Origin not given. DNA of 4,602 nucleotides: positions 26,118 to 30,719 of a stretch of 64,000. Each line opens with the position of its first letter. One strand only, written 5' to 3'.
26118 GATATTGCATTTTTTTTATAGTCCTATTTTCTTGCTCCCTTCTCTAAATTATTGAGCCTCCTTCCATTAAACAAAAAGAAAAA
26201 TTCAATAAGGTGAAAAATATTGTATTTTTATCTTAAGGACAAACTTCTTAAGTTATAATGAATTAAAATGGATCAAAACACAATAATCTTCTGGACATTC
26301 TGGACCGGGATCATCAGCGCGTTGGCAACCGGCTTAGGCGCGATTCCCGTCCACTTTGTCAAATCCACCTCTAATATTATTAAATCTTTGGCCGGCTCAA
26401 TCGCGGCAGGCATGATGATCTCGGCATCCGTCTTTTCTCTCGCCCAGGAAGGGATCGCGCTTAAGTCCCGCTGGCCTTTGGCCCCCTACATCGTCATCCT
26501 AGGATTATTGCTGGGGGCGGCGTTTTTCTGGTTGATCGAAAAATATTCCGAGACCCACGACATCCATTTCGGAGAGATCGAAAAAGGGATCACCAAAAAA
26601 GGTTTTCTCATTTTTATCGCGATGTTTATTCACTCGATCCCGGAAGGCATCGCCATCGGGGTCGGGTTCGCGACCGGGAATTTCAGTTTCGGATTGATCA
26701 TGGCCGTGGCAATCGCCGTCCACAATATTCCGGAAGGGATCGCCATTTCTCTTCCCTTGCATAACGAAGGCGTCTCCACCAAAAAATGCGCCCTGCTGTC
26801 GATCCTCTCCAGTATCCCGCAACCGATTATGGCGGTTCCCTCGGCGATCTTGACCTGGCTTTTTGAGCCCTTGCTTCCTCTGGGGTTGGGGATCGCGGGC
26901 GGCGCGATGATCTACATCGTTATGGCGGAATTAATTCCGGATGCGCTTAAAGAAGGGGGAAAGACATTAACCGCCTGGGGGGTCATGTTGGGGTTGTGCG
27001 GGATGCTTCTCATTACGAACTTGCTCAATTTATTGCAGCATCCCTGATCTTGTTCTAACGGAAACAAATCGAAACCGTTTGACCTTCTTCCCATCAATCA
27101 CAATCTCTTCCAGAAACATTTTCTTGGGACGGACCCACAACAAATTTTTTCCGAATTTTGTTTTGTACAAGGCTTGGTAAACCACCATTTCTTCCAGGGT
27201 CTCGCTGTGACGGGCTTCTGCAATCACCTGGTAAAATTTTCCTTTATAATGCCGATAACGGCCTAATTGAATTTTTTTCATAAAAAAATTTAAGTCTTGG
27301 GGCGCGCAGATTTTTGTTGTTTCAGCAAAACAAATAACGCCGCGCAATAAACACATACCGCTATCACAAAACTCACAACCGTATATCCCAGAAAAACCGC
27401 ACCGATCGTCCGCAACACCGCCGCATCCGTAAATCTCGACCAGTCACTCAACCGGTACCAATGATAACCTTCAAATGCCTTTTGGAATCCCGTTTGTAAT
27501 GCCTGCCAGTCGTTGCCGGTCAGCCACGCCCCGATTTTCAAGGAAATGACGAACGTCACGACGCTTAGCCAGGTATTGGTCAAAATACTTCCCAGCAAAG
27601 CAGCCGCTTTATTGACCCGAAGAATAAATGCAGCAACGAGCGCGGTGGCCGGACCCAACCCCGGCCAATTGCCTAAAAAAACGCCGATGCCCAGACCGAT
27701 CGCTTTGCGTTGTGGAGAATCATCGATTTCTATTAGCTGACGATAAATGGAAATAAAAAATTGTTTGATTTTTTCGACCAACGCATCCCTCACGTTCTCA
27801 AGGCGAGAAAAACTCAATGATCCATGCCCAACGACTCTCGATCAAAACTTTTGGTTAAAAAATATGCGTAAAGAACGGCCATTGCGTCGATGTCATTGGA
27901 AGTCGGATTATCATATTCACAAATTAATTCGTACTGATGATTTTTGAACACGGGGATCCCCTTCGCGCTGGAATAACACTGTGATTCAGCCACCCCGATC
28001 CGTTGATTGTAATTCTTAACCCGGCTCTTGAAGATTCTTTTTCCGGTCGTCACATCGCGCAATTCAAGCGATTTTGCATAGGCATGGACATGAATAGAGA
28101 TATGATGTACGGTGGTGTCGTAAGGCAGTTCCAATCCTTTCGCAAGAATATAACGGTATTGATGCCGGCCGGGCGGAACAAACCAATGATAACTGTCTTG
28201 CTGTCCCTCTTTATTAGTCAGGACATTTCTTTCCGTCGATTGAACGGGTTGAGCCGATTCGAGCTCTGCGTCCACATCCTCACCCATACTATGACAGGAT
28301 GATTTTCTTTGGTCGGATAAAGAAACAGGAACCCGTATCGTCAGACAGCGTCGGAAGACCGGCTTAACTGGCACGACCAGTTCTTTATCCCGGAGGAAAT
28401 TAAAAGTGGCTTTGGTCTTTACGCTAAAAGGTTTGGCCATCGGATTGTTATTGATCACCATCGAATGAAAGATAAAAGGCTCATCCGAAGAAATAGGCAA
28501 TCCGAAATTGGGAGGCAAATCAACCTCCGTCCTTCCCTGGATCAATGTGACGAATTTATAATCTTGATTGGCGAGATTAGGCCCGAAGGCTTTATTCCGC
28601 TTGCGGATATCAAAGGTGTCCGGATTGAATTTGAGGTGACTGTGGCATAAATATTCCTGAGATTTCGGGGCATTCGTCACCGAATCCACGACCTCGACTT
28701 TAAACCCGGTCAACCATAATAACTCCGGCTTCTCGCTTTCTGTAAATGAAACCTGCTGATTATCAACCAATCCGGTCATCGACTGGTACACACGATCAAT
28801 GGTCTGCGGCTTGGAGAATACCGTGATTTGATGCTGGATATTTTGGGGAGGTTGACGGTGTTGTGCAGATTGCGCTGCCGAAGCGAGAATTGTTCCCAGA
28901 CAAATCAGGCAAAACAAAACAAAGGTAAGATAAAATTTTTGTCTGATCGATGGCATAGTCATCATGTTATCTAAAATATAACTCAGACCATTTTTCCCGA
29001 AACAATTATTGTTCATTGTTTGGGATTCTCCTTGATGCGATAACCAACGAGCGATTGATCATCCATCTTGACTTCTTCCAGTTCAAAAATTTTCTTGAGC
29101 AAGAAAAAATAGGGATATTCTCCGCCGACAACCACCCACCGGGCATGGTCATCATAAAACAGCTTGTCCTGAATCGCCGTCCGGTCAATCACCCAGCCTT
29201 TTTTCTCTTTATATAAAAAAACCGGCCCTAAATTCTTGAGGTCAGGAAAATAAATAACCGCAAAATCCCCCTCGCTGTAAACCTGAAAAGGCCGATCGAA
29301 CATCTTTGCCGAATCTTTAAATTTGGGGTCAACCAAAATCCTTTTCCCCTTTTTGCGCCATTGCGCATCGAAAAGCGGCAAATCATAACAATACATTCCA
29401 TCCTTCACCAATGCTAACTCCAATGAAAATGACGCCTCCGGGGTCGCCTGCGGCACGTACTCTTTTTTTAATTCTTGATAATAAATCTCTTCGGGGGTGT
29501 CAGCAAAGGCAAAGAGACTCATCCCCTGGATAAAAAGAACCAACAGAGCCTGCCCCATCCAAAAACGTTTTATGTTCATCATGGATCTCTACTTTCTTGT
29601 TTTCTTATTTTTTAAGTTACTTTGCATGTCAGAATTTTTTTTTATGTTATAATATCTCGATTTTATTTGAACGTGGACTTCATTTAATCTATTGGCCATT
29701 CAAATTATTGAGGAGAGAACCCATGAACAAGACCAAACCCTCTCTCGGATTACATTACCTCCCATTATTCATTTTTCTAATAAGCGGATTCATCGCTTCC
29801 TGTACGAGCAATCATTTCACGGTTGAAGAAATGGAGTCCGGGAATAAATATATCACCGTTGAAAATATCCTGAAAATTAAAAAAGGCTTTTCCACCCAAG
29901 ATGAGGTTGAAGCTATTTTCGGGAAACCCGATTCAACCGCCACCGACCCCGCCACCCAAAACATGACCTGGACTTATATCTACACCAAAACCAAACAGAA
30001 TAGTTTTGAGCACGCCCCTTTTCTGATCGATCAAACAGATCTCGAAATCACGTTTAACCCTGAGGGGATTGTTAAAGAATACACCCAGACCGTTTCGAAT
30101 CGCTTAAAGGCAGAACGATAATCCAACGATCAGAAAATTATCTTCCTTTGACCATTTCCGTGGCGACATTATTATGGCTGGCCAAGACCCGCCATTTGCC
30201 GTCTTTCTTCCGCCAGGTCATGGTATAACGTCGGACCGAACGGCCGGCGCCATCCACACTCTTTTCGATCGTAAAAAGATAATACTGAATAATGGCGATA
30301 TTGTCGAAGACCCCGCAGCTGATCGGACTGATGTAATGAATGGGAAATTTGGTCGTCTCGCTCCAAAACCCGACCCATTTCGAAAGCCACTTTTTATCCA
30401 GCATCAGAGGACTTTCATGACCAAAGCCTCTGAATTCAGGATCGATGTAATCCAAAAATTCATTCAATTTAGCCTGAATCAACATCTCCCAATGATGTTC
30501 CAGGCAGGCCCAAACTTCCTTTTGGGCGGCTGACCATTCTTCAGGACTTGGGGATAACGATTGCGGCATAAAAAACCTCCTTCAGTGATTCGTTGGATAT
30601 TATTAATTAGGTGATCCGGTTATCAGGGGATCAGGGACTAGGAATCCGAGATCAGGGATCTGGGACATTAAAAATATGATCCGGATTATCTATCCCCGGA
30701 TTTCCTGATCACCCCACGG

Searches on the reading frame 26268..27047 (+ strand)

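Call 88: search_protein_families(library=pfam, proteins=[window:26268-27047:+], max_evalue=0.001)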
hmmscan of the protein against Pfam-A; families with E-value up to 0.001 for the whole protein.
window:26268-27047:+ (259 aa): 1 family
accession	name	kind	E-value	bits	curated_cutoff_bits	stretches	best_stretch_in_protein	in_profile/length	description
PF02535.28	Zip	-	1.1e-20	74.5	35.1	1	112-249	178-322/323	ZIP Zinc transporter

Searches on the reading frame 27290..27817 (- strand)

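Call 88: search_protein_families(library=pfam, proteins=[window:27290-27817:-], max_evalue=0.001)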
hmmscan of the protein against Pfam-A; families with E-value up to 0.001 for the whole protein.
window:27290-27817:- (175 aa): 1 family
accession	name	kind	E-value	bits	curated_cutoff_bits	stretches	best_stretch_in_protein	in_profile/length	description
PF09835.14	DUF2062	-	1.6e-19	70.8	27.4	1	19-170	2-144/147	Uncharacterized protein conserved in bacteria (DUF2062)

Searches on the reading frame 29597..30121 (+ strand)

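Call 72: search_protein_families(library=pfam, proteins=[window:29597-30121:+], max_evalue=0.001)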
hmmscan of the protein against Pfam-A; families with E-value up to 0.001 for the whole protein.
window:29597-30121:+ (174 aa): 1 family
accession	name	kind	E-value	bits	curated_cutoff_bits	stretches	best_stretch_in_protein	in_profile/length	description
PF04355.18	BamE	-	6.7e-11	42.3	23.2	1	85-161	3-69/71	Outer membrane protein assembly factor BamE domain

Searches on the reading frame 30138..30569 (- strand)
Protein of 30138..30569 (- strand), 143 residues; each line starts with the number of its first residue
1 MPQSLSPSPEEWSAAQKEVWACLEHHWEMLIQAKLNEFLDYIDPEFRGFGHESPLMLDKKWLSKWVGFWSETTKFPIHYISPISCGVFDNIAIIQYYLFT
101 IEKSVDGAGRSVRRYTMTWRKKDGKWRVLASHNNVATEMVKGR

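Call 7: search_protein_families(library=padloc, proteins=[window:30138-30569:-], max_evalue=1)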
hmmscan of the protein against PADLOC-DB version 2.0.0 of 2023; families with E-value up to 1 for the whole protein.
window:30138-30569:- (143 aa): 0 families
